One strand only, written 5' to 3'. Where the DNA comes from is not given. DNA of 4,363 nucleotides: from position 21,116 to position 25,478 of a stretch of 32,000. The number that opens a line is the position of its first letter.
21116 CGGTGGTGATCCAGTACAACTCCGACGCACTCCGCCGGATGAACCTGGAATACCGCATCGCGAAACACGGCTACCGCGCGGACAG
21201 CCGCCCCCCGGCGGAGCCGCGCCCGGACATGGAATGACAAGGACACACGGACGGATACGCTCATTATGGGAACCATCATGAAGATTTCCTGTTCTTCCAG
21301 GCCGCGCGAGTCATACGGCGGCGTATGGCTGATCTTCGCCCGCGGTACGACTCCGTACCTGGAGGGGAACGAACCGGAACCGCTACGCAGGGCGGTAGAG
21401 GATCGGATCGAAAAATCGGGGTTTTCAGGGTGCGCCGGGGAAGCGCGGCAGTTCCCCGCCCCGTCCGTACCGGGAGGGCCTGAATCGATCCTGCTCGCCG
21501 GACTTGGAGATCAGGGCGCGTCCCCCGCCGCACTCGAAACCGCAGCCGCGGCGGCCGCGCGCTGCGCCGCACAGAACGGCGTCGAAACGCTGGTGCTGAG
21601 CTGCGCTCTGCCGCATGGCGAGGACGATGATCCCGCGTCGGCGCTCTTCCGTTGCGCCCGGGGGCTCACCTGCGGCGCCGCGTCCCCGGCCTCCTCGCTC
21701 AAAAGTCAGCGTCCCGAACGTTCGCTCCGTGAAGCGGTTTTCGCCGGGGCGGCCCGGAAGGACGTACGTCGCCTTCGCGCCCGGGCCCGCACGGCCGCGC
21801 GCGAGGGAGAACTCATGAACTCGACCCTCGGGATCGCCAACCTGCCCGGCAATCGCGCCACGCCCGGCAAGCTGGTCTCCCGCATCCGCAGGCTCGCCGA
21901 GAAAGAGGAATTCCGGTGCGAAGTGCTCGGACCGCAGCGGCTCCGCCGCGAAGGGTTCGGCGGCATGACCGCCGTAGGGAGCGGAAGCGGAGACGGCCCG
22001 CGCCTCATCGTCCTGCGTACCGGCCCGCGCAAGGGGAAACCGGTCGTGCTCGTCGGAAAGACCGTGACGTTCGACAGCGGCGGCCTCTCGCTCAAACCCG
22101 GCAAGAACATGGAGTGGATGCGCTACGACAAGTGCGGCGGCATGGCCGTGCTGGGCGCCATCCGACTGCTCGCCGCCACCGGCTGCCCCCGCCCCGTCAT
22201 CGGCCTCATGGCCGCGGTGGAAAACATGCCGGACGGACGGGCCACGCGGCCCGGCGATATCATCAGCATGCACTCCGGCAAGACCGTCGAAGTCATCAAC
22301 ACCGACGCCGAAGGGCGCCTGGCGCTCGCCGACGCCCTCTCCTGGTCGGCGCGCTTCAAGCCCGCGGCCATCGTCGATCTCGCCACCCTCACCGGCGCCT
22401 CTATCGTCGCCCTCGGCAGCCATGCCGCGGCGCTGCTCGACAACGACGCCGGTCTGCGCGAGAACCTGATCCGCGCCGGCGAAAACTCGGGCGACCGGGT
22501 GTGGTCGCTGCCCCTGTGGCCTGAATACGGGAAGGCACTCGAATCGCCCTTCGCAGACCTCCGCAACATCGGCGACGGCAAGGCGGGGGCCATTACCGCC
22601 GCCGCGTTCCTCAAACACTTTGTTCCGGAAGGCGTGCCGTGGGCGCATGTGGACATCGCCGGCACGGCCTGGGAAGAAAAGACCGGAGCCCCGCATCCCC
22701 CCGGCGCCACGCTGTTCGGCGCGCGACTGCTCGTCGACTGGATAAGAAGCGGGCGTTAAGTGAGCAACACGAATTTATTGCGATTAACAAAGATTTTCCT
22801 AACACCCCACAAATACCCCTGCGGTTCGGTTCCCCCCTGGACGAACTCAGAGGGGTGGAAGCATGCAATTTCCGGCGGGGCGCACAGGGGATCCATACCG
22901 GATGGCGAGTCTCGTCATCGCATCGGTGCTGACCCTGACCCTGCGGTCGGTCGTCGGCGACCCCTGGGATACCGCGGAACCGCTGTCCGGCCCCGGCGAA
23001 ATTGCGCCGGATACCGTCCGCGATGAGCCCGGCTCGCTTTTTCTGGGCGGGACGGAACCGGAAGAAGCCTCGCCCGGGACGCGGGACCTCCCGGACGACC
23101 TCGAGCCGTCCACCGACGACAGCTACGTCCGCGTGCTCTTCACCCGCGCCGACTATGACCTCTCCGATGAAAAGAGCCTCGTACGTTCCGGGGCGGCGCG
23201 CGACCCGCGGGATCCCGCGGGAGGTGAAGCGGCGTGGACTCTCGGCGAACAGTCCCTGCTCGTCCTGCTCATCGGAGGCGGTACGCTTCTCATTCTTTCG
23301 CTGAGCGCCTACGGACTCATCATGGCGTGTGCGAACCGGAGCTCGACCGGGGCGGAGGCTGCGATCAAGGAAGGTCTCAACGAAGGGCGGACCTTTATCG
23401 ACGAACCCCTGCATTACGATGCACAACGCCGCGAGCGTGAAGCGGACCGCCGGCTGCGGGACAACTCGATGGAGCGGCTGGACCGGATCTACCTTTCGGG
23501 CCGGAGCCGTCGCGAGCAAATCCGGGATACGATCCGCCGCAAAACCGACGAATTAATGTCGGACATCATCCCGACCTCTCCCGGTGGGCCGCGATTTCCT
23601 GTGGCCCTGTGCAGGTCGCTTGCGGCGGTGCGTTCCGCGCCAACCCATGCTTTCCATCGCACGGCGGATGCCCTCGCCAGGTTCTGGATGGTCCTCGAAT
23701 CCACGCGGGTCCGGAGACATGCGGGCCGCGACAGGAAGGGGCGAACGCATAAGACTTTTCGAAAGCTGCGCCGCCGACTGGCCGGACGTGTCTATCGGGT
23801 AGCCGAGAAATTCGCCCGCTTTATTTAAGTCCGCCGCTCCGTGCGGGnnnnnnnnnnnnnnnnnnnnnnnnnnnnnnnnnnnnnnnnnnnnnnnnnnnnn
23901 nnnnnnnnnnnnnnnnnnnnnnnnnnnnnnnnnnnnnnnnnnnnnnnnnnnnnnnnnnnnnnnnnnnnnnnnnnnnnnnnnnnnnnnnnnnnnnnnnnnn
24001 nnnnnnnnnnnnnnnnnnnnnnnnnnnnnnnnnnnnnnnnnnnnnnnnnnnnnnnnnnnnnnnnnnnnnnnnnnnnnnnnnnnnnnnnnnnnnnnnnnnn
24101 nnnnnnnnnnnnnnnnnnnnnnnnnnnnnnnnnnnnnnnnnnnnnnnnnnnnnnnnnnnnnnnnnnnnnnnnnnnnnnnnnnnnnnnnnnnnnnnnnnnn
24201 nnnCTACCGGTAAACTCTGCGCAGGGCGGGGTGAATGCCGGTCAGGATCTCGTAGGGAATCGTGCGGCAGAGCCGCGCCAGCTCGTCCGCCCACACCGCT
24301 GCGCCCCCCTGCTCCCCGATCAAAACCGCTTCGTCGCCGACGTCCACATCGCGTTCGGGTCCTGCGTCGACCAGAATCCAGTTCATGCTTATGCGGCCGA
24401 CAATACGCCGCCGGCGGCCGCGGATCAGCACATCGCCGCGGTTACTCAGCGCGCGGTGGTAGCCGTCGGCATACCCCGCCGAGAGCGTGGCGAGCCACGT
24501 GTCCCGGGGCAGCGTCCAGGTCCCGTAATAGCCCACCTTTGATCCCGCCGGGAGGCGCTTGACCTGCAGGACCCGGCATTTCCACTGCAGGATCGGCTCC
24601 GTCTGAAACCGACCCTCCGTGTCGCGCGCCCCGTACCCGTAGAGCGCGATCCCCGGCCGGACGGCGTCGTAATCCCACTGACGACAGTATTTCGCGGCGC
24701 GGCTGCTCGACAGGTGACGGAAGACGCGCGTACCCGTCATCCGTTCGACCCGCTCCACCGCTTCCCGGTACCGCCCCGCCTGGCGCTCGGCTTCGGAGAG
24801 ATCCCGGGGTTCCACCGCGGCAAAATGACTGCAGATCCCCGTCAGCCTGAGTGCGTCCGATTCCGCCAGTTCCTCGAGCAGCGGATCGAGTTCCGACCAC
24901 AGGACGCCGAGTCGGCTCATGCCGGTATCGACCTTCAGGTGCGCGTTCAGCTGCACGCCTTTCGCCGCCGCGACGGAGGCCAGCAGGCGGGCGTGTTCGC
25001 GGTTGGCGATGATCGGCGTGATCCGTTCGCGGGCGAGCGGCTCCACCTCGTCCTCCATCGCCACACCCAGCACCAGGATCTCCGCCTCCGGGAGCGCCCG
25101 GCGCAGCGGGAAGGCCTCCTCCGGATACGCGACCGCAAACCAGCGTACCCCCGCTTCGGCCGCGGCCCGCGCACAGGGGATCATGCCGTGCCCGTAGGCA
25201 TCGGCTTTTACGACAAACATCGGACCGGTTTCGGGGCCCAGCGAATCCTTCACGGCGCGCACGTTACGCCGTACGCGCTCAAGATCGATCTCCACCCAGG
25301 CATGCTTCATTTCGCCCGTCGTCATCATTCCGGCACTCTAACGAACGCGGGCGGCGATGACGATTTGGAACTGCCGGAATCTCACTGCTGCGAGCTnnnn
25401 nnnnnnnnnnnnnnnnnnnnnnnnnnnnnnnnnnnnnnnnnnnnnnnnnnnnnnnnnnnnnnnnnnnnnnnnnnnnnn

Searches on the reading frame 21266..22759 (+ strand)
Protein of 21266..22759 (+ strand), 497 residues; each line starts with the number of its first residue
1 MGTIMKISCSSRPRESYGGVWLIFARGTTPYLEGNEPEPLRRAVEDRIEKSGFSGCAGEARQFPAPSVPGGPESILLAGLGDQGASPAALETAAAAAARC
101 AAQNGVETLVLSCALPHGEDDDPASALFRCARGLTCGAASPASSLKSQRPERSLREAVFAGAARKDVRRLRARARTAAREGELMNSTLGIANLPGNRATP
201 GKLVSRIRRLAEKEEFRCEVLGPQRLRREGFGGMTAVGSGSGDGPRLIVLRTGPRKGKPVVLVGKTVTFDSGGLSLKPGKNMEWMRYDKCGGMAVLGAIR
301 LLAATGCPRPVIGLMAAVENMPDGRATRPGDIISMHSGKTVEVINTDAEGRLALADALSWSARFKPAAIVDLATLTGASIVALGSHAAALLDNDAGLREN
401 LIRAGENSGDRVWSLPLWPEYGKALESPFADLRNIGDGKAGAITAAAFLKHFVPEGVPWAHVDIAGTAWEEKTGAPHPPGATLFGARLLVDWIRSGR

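Call 8: search_protein_families(library=pfam, proteins=[window:21266-22759:+], max_evalue=0.001)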
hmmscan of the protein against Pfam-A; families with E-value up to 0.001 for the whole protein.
window:21266-22759:+ (497 aa): 2 families
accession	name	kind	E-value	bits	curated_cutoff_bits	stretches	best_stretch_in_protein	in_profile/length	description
PF00883.26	Peptidase_M17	-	5.4e-107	358.1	25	1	190-490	6-310/310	Cytosol aminopeptidase family, catalytic domain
PF02789.23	Peptidase_M17_N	-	2e-08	34.7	23.4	1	43-135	24-116/129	Cytosol aminopeptidase family, N-terminal domain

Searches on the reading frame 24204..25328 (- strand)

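Call 8: search_protein_families(library=pfam, proteins=[window:24204-25328:-], max_evalue=0.001)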
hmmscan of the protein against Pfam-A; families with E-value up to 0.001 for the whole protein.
window:24204-25328:- (374 aa): 2 families
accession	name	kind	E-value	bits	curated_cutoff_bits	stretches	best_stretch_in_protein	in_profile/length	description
PF01168.26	Ala_racemase_N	-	6e-61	206.4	24.1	1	14-232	1-218/220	Alanine racemase, N-terminal domain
PF00842.27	Ala_racemase_C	-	1.4e-41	141.4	25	1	247-373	2-127/127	Alanine racemase, C-terminal domain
